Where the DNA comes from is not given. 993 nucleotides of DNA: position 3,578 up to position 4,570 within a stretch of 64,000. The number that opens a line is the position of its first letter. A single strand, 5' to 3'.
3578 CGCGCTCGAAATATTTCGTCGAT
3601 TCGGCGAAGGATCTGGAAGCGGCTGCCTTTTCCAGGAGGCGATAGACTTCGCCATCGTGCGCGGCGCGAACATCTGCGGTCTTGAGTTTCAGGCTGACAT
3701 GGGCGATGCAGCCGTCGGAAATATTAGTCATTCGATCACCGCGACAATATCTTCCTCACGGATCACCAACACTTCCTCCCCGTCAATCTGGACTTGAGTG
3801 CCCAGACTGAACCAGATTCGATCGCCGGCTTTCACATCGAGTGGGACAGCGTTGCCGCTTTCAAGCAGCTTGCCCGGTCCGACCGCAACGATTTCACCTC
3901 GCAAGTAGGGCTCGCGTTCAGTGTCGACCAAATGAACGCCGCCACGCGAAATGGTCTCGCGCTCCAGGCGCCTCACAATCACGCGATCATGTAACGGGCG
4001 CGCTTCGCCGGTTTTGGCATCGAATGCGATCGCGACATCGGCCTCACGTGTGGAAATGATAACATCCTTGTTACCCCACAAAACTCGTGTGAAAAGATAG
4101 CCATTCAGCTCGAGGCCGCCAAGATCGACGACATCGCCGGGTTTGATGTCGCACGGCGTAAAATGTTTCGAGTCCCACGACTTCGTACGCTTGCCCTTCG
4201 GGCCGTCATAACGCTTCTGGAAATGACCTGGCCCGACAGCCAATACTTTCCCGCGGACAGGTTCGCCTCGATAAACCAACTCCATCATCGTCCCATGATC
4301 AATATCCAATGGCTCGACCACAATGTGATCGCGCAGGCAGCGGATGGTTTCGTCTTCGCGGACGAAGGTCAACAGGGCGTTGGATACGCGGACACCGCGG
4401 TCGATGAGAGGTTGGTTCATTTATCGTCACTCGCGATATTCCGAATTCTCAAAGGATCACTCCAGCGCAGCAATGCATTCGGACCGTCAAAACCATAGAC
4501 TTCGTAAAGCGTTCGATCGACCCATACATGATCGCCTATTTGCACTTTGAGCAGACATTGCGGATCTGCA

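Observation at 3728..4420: Tandem GroES (Cpn20-like) co-chaperonin in a coupled small-gene operon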

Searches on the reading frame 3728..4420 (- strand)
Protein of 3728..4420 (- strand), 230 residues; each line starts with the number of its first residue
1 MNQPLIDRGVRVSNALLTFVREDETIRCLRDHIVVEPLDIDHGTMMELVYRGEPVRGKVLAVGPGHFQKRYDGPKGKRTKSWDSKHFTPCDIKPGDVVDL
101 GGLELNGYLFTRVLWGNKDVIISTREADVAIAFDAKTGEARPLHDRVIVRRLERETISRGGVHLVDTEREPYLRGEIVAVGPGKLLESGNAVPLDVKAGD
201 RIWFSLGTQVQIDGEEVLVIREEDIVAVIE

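Call 3: search_protein_families(library=pfam, proteins=[window:3728-4420:-], max_evalue=10)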
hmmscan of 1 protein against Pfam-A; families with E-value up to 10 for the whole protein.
window:3728-4420:- (230 aa): 1 family
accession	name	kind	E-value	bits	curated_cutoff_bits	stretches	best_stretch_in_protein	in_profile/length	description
PF00166.26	Cpn10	-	1.3e-25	89.7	21.1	1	140-229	2-93/93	Chaperonin 10 Kd subunit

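Call 4: search_protein_families(library=phrogs, proteins=[window:3728-4420:-], max_evalue=1)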
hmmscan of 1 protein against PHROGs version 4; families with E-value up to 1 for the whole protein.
window:3728-4420:- (230 aa): 2 families
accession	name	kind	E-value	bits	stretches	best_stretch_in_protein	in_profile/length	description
phrog_3188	-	other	6.7e-23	81.3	1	141-230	4-95/96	co-chaperonin GroES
phrog_13932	-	other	0.00057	20.7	1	147-229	118-199/200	co-chaperonin GroES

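Call 5: search_solved_structures(query=window:3728-4420:-, max_evalue=10, show_alignments=3)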
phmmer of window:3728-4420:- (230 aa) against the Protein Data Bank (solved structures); distinct sequences matched with E-value up to 10: 23.
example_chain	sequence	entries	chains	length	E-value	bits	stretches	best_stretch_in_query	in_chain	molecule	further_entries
4v4o_O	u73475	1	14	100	3.3e-22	82.4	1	140-229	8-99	cpn10(GroES)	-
1wnr_A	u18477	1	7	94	4.9e-22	81.8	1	141-229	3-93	10 kDa chaperonin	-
8wuc_a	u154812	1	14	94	8.6e-22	81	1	140-230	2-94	Co-chaperonin GroES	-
8bm0_W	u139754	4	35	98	2.5e-21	79.5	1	140-230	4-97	Co-chaperonin GroES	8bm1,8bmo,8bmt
1aon_O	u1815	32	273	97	3.4e-21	79.1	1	140-230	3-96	GROEL/GROES COMPLEX | GROES | groES protein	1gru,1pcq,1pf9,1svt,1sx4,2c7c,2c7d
8bkz_Y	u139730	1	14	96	3.6e-21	79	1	140-230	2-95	Co-chaperonin GroES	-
8wuw_a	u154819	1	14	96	7.3e-18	68.2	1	140-229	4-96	Co-chaperonin GroES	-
8wux_a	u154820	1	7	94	1e-17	67.7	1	140-229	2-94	Co-chaperonin GroES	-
3nx6_A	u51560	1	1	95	9.3e-17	64.6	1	141-229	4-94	10kDa chaperonin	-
7ekq_Q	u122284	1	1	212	1.6e-16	63.8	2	138-226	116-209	Chaperonin 23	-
7ekq_R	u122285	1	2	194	1.3e-15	60.8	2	134-228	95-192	Cpn20 co-chaperonin subunit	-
1hx5_A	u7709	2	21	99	3.5e-15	59.4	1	140-229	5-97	10 KDA CHAPERONIN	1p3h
1lep_A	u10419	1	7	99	2.8e-13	53.2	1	140-229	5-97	CHAPERONIN-10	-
8g7n_O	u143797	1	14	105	2.9e-11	46.6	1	141-226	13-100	10 kDa heat shock protein, mitochondrial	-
13kk_F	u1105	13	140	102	3.3e-11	46.4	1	141-226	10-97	10 kDa heat shock protein, mitochondrial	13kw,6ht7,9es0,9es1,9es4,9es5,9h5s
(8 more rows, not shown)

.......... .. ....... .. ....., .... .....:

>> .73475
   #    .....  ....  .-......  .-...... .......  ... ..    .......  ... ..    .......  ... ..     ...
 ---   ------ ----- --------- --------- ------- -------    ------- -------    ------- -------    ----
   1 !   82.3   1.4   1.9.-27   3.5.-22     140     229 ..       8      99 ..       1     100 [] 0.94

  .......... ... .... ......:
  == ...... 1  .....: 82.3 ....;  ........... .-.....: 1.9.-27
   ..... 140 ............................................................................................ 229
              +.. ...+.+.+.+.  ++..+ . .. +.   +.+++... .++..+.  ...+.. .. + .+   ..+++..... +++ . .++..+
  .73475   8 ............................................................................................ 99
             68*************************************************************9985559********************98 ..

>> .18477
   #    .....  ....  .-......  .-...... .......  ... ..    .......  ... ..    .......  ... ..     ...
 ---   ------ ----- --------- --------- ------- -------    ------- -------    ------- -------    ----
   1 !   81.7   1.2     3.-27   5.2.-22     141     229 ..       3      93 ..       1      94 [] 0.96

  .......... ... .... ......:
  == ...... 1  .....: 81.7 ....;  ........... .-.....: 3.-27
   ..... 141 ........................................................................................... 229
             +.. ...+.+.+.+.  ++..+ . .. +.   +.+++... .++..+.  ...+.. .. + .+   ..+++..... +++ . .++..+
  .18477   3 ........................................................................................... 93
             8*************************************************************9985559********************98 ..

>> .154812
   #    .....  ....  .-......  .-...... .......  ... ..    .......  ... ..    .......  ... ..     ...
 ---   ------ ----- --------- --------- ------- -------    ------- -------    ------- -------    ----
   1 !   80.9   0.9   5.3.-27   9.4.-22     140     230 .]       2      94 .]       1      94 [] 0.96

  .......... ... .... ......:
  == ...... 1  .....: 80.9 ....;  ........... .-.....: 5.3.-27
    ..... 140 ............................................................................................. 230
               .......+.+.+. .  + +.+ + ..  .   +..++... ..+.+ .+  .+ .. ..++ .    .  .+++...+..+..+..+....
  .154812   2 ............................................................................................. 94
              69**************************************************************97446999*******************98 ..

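Call 6: find_homologous_proteins(query=window:3728-4420:-)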
Query window:3728-4420:- (230 aa): 1517 proteins with E <= 0.001 among 2177 candidates; the best 120 are listed.
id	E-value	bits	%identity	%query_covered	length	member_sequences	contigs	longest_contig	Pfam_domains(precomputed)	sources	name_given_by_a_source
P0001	3.3e-139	480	92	100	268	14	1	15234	PF00166.27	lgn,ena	-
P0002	4.2e-130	450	84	100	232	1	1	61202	PF00166.27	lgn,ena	-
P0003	5.0e-127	440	83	100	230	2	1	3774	PF00166.27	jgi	jgi:chaperonin GroES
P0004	1.1e-125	436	82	100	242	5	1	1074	PF00166.27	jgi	jgi:chaperonin GroES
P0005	1.9e-116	406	76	100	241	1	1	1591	PF00166.27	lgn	-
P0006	2.7e-107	376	70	100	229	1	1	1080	PF00166.27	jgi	jgi:chaperonin GroES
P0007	6.6e-106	371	70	100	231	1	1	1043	PF00166.27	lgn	-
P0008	8.7e-100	351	67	96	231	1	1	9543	PF00166.27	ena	-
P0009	1.1e-95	338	65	100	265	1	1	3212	PF00166.27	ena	-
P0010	3.1e-70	254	81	58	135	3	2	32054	-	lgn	-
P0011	4.7e-70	254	83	57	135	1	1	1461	-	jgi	jgi:hypothetical protein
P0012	3.0e-68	248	83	57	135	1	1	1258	-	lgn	-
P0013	6.3e-67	244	77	62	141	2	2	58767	-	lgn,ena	-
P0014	2.9e-63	232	75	58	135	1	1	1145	-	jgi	jgi:hypothetical protein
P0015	1.7e-61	226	76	57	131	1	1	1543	-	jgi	jgi:hypothetical protein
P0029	4.8e-46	175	64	55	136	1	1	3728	-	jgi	jgi:co-chaperonin GroES (HSP10)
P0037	2.7e-44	170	36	90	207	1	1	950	PF00166.27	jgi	-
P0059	1.5e-40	157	54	58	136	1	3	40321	-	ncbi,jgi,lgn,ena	-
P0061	6.8e-40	155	58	53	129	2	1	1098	PF00166.27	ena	-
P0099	2.3e-37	147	53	54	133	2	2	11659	-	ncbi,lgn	-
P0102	2.8e-37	147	51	58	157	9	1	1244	-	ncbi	-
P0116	7.6e-37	145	56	57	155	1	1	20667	PF00166.27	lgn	-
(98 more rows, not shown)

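Call 13: find_encoding_contigs(protein=P0010, flank=4000, max_places=2)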
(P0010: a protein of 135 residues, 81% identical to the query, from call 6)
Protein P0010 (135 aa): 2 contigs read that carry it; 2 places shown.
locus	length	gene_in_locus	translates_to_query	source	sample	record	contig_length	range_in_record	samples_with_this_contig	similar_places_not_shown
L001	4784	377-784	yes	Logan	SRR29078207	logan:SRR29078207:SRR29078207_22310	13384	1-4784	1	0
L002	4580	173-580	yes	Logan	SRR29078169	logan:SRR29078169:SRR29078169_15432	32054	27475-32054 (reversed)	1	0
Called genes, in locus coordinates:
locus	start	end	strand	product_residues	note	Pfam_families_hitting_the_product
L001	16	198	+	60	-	PF13560:HTH_31 (weak)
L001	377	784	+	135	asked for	-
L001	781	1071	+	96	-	-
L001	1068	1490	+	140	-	-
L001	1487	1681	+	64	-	-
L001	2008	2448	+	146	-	-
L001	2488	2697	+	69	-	-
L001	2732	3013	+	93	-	-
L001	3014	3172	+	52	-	-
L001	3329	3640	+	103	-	-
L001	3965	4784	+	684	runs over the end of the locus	-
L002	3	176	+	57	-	?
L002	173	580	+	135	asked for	-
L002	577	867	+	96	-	-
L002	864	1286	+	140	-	-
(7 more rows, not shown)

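Call 14: find_encoding_contigs(protein=P0013, flank=4000, max_places=2)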
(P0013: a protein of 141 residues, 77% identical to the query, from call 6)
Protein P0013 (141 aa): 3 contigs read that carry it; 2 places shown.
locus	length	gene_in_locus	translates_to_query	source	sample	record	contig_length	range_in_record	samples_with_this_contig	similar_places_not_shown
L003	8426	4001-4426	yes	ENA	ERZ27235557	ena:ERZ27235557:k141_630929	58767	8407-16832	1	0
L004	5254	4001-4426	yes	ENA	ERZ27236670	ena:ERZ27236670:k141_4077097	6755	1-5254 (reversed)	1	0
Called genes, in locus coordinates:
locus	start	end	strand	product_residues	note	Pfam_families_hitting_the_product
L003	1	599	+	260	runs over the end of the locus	PF03237:Terminase_6N (weak), PF17289:Terminase_6C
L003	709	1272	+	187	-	-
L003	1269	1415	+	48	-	-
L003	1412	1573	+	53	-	-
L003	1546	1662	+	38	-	-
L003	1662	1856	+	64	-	-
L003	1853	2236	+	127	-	-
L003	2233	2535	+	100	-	-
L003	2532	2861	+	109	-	-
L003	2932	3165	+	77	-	-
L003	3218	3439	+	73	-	-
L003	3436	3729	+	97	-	-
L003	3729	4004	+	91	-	PF09926:DUF2158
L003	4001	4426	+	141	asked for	-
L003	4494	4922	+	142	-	-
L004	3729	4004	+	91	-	PF09926:DUF2158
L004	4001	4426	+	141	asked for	-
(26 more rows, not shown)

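Call 15: find_encoding_contigs(protein=P0002, flank=4000, max_places=2)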
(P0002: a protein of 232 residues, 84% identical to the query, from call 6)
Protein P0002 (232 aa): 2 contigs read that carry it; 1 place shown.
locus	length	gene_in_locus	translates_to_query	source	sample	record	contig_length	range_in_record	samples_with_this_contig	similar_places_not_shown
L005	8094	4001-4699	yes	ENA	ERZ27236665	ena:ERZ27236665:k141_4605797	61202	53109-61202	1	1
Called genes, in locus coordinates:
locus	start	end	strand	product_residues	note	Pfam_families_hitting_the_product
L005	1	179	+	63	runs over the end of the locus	-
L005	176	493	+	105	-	-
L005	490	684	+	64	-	-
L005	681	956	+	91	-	-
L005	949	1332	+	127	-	-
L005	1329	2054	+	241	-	PF25187:Acb3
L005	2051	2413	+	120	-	-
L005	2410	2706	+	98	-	-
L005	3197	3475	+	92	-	-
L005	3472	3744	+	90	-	PF09926:DUF2158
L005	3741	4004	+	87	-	-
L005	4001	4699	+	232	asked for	PF00166:Cpn10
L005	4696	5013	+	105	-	-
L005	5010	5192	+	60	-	-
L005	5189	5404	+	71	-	-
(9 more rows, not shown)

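Call 19: list_cluster_members(proteins=[P0059, P0099, P0102, P0037])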
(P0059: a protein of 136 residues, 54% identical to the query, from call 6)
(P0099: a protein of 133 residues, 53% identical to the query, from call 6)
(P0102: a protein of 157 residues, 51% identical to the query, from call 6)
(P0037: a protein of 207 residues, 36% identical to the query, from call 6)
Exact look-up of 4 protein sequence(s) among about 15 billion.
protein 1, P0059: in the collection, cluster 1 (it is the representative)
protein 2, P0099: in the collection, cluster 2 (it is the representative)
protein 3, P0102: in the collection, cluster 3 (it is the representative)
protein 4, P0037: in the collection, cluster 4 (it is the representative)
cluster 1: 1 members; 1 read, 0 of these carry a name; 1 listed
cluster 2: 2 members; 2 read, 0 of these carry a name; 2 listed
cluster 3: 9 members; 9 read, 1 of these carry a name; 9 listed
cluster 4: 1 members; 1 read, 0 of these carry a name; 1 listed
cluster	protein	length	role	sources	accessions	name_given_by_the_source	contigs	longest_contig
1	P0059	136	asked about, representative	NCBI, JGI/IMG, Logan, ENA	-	-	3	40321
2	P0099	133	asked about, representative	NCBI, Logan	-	-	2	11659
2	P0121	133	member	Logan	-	-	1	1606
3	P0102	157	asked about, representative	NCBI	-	-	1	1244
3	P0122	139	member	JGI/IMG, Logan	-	co-chaperonin GroES (HSP10)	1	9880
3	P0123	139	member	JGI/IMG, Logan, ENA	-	-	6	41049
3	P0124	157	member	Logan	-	-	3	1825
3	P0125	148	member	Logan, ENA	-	-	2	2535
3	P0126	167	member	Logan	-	-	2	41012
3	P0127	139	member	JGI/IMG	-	-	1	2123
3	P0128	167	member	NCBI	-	-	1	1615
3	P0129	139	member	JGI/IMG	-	-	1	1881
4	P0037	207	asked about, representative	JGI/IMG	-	-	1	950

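Call 20: search_protein_families(library=ncbifam, proteins=[window:3728-4420:-, P0059, P0010], max_evalue=1)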
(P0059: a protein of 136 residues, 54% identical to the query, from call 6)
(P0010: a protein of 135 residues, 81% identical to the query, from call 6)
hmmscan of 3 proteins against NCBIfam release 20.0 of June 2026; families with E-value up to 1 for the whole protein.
window:3728-4420:- (230 aa): 15 families
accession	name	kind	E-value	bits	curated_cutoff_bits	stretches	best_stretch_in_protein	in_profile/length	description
NF001527.0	PRK00364.1-2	subfamily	2.1e-32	111.1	120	2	140-230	3-95/96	co-chaperone GroES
NF001531.0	PRK00364.2-2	subfamily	6.4e-29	99.8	96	2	141-230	4-94/94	co-chaperone GroES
NF001529.0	PRK00364.1-5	subfamily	1.8e-28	98.5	133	1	140-230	3-95/95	co-chaperone GroES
NF001526.0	PRK00364.1-1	subfamily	3.1e-27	94.6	130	1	140-230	3-96/96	co-chaperone GroES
NF001530.0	PRK00364.1-6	equivalog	1.5e-26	92.3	136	2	139-230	10-103/104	co-chaperone GroES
NF001534.0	PRK00364.2-5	equivalog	2.5e-26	91.5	120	1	141-230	3-94/94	co-chaperone GroES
NF001533.0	PRK00364.2-4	subfamily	4.2e-25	87.6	99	2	140-229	6-97/98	co-chaperone GroES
NF001532.0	PRK00364.2-3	equivalog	4.4e-20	71.5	130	1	141-230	3-94/94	co-chaperone GroES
NF001528.0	PRK00364.1-4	equivalog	9.8e-12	44.9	119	1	141-230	3-94/95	co-chaperone GroES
NF011106.0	PRK14533.1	equivalog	2.2e-11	43.5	128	1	141-230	4-90/91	co-chaperonin GroES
NF001537.0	PRK00364.3-3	equivalog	5.7e-10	39.3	109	1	141-230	4-86/86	co-chaperone GroES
NF001539.0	PRK00364.3-5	equivalog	9e-09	35.3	122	1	141-230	4-90/91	co-chaperone GroES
NF001535.0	PRK00364.3-1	equivalog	1.2e-06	28.6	215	1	141-229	4-89/118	co-chaperone GroES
NF001538.0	PRK00364.3-4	equivalog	9.3e-06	25.7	142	1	139-230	5-91/92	co-chaperone GroES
NF001536.0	PRK00364.3-2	equivalog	9.9e-05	22.3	147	1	141-229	4-99/109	co-chaperone GroES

P0059 (136 aa): 6 families
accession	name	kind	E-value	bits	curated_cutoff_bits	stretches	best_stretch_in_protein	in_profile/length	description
NF001527.0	PRK00364.1-2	subfamily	8.7e-05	22.7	120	1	25-133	2-95/96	co-chaperone GroES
NF001530.0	PRK00364.1-6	equivalog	0.00014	21.7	136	1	20-133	5-103/104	co-chaperone GroES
NF001531.0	PRK00364.2-2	subfamily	0.00079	19.4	96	1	25-68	2-49/94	co-chaperone GroES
NF001533.0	PRK00364.2-4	subfamily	0.0016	18.4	99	1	24-130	4-95/98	co-chaperone GroES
NF001529.0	PRK00364.1-5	subfamily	0.0029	17.7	133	1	25-102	2-69/95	co-chaperone GroES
NF001526.0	PRK00364.1-1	subfamily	0.026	14.8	130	1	26-133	3-96/96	co-chaperone GroES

P0010 (135 aa): 6 families
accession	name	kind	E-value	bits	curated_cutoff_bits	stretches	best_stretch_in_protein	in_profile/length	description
NF001527.0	PRK00364.1-2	subfamily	8.4e-05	22.7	120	1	25-133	2-95/96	co-chaperone GroES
NF001530.0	PRK00364.1-6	equivalog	0.0011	18.8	136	1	24-69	9-58/104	co-chaperone GroES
NF001529.0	PRK00364.1-5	subfamily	0.0027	17.8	133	1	26-132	3-94/95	co-chaperone GroES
NF001533.0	PRK00364.2-4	subfamily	0.0028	17.7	99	1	25-69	5-53/98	co-chaperone GroES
NF001531.0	PRK00364.2-2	subfamily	0.009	16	96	1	26-69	3-50/94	co-chaperone GroES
NF001526.0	PRK00364.1-1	subfamily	0.013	15.7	130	1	25-132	2-95/96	co-chaperone GroES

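Call 29: find_related_loci(query=A4, collection=genome_contigs, flank=6000)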
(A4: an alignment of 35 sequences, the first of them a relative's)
Query A4 (135 aa) in genome_contigs; peptide patterns used: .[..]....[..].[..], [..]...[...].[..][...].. (x = any residue, [..] = any of these).
13 stretches matched a pattern; 5 encode a relative of the query (tblastn E <= 1e-3); 5 distinct loci.
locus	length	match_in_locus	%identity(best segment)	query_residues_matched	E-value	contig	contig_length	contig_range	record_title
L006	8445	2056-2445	58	5-134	7e-50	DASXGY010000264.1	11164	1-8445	MAG TPA_asm: Acidobacteriaceae bacterium isolate SMAG_U5177 k141_1961307, whole genome shotgun sequence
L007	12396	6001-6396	45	7-133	1e-36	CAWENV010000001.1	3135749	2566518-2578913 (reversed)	MAG: uncultured Alphaproteobacteria bacterium isolate MFD05521.bin.1.19 genome assembly, contig: contig_3021, whole geno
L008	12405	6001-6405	45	1-132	2e-32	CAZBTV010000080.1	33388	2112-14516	MAG TPA_asm: uncultured Steroidobacteraceae bacterium isolate SRP272529_co1_105 genome assembly, contig: NODE_1879_lengt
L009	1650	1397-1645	48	6-87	1e-20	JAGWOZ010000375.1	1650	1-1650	MAG: Betaproteobacteria bacterium isolate REEB268 contig-150_118190, whole genome shotgun sequence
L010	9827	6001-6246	33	29-112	3e-5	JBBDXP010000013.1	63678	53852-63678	MAG: Candidatus Spechtbacterales bacterium isolate LejiaD_43_15 Lejia_D_837_length_63678_cov_9, whole genome shotgun seq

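Call 30: find_related_loci(query=A4, collection=viral_contigs, flank=6000)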
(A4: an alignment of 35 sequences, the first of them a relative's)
Query A4 (135 aa) in viral_contigs; peptide patterns used: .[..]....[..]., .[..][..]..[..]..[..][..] (x = any residue, [..] = any of these).
61 stretches matched a pattern; 36 encode a relative of the query (tblastn E <= 1e-3); 36 distinct loci.
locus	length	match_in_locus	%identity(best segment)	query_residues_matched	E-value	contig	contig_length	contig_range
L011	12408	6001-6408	81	1-135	1e-74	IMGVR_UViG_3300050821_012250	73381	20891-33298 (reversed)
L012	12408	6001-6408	81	1-135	1e-74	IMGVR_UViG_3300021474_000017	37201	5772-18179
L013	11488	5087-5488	81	1-133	1e-73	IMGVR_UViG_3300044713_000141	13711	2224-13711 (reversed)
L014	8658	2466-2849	76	8-135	4e-56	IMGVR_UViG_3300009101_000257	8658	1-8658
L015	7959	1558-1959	57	1-134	3e-51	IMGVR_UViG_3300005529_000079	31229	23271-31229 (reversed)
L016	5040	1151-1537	61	1-133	6e-51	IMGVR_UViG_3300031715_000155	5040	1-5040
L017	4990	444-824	63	4-133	6e-51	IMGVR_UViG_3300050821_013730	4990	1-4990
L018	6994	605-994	58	5-134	5e-49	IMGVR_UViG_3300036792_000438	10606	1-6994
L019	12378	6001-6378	58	5-133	9e-48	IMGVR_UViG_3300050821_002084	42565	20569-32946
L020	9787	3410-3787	56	9-134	1e-47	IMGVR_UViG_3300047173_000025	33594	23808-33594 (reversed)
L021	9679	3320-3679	59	9-128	2e-46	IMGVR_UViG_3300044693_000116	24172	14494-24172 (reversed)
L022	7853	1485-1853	59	9-131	3e-46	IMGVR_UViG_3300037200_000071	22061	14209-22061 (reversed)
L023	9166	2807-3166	59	9-128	5e-46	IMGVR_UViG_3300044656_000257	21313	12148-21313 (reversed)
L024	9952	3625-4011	57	6-134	8e-46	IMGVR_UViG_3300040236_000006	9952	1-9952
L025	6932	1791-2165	60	5-132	2e-44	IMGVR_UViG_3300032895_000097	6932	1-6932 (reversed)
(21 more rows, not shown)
